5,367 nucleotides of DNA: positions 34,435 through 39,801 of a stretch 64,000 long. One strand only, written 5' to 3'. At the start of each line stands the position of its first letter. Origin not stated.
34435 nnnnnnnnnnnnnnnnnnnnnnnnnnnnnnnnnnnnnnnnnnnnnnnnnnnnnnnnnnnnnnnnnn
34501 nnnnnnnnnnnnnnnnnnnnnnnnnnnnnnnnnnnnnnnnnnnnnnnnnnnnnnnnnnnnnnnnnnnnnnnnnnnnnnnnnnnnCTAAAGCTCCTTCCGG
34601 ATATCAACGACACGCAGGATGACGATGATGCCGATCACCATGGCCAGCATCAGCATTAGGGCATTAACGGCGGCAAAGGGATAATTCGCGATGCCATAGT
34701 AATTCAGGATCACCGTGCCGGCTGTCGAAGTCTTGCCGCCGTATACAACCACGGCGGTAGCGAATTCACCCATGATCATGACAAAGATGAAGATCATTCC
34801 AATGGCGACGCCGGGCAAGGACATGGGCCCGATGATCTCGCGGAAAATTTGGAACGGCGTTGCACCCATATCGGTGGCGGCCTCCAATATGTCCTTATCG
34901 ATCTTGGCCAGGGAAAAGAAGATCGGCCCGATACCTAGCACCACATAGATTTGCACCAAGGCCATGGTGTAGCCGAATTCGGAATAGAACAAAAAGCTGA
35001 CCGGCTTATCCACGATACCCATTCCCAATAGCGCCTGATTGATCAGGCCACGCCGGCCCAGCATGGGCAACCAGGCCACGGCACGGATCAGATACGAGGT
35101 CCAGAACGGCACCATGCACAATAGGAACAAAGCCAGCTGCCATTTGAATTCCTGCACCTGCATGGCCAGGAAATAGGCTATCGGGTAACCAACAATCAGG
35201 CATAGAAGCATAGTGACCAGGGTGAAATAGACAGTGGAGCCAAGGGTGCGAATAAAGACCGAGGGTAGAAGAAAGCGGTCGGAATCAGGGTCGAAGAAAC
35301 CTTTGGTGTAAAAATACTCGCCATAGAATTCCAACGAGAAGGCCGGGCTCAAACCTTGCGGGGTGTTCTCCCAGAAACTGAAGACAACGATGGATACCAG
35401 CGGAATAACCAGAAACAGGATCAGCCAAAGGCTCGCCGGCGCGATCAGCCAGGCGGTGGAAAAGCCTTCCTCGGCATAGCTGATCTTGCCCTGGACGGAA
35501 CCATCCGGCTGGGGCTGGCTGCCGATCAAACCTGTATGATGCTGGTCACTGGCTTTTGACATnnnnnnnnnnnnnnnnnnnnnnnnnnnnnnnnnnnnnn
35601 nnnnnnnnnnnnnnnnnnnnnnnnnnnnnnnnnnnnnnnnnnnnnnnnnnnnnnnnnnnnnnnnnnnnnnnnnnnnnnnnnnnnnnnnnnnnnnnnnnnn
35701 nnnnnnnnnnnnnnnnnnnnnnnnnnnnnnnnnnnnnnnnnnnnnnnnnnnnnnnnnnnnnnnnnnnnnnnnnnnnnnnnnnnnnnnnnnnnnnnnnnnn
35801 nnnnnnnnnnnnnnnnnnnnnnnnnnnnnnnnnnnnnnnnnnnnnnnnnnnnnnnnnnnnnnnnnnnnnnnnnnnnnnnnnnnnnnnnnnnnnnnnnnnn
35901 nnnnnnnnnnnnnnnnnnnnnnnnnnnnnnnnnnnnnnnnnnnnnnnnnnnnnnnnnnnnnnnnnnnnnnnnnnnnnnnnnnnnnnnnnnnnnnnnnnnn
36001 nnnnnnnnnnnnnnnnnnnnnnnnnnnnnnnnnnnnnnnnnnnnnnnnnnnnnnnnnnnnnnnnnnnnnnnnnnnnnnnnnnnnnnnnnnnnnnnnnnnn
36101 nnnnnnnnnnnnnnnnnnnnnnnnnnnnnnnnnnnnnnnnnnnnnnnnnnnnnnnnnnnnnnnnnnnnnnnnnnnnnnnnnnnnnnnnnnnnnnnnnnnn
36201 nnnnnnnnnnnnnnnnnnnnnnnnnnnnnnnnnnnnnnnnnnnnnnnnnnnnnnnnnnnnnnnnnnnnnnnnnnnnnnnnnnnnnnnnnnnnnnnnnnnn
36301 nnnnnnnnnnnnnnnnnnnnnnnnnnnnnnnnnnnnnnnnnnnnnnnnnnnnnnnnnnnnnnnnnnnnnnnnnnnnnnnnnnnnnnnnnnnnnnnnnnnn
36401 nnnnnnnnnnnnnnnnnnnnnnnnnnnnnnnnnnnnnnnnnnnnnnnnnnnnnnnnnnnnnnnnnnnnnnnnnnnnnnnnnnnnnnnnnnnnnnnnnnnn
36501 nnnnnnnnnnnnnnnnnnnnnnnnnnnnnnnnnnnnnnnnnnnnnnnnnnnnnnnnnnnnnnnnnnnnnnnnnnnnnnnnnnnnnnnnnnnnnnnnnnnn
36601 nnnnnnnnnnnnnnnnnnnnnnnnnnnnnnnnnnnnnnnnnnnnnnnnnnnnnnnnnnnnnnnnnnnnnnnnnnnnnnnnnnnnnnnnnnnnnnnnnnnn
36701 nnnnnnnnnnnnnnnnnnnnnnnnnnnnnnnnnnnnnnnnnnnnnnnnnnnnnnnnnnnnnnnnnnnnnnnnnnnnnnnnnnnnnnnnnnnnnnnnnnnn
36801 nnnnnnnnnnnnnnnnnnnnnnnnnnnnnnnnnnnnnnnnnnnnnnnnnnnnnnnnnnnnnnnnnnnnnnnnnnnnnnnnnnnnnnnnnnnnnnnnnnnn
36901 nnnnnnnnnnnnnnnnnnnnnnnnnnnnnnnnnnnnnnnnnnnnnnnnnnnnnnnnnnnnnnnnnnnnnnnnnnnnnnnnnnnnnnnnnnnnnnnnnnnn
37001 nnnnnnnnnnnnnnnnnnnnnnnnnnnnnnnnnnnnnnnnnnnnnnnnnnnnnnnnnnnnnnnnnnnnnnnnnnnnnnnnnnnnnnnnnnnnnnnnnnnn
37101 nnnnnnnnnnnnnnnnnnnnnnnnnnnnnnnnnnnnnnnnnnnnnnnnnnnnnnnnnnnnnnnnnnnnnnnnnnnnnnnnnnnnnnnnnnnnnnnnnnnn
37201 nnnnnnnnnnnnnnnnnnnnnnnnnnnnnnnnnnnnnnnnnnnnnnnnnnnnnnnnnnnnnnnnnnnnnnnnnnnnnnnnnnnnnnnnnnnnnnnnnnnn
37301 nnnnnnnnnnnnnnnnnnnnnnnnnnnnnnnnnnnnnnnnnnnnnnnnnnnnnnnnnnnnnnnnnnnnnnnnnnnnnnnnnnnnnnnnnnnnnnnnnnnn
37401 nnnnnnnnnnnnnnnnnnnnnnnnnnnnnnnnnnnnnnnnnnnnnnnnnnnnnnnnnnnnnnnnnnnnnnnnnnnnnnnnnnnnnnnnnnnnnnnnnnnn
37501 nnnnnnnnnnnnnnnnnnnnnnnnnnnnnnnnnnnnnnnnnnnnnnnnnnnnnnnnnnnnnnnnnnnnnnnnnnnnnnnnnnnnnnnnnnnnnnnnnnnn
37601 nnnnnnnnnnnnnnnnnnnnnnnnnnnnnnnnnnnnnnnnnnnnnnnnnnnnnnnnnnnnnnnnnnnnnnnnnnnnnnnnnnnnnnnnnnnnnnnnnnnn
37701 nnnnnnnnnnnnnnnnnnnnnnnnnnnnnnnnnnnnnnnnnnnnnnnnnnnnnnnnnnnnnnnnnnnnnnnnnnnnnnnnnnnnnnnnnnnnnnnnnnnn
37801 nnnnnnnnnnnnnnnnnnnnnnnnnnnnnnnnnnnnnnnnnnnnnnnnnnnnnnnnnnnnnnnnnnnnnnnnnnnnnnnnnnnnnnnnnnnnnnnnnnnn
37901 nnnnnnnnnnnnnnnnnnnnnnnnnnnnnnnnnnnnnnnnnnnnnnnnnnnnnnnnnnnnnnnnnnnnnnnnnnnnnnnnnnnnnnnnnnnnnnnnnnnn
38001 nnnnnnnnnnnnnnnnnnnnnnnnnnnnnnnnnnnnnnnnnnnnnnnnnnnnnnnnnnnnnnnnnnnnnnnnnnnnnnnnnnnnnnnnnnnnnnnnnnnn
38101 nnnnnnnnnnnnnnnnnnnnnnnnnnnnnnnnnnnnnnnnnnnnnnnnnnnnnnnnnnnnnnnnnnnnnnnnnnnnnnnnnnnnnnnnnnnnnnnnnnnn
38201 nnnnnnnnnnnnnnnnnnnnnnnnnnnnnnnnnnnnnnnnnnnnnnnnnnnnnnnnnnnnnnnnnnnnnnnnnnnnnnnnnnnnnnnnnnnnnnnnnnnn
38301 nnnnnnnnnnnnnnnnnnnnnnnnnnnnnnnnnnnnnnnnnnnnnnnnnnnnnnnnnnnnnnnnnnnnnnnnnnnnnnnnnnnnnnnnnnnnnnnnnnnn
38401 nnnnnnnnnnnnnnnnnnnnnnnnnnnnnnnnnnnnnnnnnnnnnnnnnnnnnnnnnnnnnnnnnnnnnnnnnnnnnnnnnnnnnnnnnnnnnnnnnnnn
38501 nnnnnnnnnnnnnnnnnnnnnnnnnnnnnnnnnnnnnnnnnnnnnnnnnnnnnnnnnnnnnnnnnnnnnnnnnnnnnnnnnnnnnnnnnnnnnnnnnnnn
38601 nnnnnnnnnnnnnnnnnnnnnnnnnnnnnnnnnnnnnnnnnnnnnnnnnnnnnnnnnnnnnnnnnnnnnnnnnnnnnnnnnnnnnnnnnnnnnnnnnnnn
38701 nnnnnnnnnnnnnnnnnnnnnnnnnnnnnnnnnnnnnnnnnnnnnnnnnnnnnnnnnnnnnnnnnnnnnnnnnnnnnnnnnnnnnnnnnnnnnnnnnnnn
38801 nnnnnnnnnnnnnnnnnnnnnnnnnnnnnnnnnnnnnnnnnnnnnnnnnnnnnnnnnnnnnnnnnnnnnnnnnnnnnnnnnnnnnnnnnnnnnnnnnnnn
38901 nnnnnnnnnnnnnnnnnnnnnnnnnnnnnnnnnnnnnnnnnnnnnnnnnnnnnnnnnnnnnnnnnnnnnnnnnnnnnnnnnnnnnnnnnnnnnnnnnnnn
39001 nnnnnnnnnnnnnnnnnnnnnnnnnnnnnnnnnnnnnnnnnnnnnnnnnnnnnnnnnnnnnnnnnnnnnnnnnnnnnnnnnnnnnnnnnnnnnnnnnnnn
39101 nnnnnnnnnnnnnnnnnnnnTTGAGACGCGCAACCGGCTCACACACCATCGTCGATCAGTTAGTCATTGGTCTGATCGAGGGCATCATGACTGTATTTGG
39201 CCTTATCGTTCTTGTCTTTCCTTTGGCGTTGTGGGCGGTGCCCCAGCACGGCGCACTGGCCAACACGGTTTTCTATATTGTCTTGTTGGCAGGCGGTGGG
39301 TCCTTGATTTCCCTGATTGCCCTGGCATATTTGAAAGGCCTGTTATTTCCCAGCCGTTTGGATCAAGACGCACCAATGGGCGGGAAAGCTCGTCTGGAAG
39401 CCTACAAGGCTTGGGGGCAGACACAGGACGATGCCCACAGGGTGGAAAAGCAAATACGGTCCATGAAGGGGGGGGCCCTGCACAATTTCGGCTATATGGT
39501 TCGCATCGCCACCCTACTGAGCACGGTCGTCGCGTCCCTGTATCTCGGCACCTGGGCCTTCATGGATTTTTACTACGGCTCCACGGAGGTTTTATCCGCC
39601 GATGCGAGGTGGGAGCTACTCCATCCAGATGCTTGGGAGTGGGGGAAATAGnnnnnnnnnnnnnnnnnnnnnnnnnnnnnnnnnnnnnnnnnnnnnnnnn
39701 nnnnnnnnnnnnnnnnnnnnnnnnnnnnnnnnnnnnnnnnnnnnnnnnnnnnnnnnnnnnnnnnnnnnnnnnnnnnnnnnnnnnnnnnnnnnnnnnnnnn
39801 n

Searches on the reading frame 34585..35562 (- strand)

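Call 36: search_protein_families(library=ncbifam, proteins=[window:34585-35562:-], max_evalue=0.00001)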
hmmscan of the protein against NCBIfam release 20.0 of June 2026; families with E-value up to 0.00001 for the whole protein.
window:34585-35562:- (325 aa): 18 families
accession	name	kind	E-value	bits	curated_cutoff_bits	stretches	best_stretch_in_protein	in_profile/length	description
NF007044.0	PRK09497.1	equivalog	3.1e-38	131.9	348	1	41-317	13-273/285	spermidine/putrescine ABC transporter permease PotB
NF007963.0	PRK10683.1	equivalog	6.3e-32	111.2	489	1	30-315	23-305/317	putrescine ABC transporter permease PotH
NF043074.1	MMSYN1_0196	equivalog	9.5e-20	71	350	1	39-319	13-262/277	spermidine/putrescine ABC transporter permease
NF011624.0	PRK15050.1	equivalog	1.6e-18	66.8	247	1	39-323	27-289/297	2-aminoethylphosphonate ABC transporter permease subunit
TIGR03226.1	PhnU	equivalog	1.5e-15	57.5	283.45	1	103-322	89-306/311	2-aminoethylphosphonate ABC transporter permease subunit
TIGR02141.1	modB_ABC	equivalog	3.1e-14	53.1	182.6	1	112-318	5-204/208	molybdate ABC transporter permease subunit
TIGR01581.1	Mo_ABC_porter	hypoth_equivalog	2e-12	47.1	210.3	1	109-314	25-223/225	ABC transporter permease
NF006939.0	PRK09421.1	equivalog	1.6e-11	44.1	262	1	113-316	18-215/230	molybdate ABC transporter permease subunit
NF006955.0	PRK09433.2-3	equivalog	3.4e-11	42.4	801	1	103-318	50-259/543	thiamine/thiamine pyrophosphate ABC transporter permease ThiP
TIGR00969.1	3a0106s02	subfamily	1.2e-09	38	240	1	103-315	59-266/272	sulfate ABC transporter permease subunit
NF040931.1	ABC_arch_GlcT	equivalog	8.7e-09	35.4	360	1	101-316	49-265/278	glucose ABC transporter permease GlcT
TIGR03262.1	PhnU2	equivalog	1.2e-08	34.1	593.25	1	43-314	10-252/546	putative 2-aminoethylphosphonate ABC transporter permease subunit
NF007047.0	PRK09500.1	equivalog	2.4e-08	33.9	326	1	204-315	140-246/257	spermidine/putrescine ABC transporter permease PotC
NF007889.0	PRK10592.1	equivalog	1.5e-07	31.3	476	1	217-316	162-259/281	putrescine ABC transporter permease PotI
TIGR02139.1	permease_CysT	equivalog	1.6e-07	31.2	246.1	1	104-314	49-255/265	sulfate ABC transporter permease subunit CysT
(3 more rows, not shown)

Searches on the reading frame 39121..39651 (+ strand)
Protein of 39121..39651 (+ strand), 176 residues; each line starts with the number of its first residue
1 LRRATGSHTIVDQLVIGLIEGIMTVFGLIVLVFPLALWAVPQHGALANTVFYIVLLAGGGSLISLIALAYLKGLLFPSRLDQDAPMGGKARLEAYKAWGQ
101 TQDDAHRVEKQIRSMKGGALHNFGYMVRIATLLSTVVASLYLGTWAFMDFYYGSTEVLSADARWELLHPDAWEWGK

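Call 36: search_protein_families(library=ncbifam, proteins=[window:39121-39651:+], max_evalue=0.00001)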
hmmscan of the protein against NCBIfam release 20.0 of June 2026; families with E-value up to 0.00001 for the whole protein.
window:39121-39651:+ (176 aa): 0 families

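Call 75: search_protein_families(library=pfam, proteins=[window:39121-39651:+], max_evalue=10)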
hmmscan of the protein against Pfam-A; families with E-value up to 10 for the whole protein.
window:39121-39651:+ (176 aa): 0 families
